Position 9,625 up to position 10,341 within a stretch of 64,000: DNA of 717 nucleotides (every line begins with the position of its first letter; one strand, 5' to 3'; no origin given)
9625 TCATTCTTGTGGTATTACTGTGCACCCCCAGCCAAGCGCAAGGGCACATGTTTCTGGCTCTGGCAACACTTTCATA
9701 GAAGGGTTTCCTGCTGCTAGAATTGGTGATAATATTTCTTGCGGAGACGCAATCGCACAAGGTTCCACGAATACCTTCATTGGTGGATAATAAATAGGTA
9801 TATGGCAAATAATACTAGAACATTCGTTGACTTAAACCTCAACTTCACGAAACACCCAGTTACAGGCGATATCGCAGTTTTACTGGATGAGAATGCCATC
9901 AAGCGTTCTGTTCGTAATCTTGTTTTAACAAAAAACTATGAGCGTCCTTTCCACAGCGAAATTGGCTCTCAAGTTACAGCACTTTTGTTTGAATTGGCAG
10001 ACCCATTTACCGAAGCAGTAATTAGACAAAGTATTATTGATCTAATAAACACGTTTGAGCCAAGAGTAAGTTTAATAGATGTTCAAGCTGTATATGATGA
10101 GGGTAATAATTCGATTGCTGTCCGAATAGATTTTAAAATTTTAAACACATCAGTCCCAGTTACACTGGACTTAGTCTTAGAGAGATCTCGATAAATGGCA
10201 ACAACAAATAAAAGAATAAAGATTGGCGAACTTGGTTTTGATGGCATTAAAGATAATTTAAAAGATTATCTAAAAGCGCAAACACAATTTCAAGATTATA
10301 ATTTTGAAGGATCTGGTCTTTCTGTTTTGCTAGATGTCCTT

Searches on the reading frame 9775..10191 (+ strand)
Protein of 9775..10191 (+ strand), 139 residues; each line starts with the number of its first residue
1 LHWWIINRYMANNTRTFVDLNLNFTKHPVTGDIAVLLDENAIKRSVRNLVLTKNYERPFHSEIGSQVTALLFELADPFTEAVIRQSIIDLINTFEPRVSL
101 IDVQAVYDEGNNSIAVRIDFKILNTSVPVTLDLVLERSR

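Call 3: search_protein_families(library=pfam, proteins=[window:9775-10191:+], max_evalue=0.1)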
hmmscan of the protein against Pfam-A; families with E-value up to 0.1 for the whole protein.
window:9775-10191:+ (139 aa): 1 family
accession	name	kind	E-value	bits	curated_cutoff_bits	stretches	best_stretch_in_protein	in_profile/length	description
PF04965.19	GPW_gp25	-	6.3e-11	42.4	27.2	1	39-125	4-94/96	Baseplate wedge protein gp25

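Call 4: search_protein_families(library=phrogs, proteins=[window:9775-10191:+], max_evalue=0.01)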
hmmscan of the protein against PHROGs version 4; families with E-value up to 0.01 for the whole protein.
window:9775-10191:+ (139 aa): 4 families
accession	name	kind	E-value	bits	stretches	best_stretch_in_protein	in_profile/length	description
phrog_261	-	tail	1.2e-47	164.1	1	6-139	11-145/312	baseplate wedge subunit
phrog_43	-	tail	1.8e-14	54.5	1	35-132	15-113/126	baseplate wedge subunit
phrog_37990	-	tail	7.4e-05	23.6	1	63-125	4-66/80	baseplate wedge subunit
phrog_975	-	tail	0.00092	19.4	1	23-137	119-228/238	baseplate protein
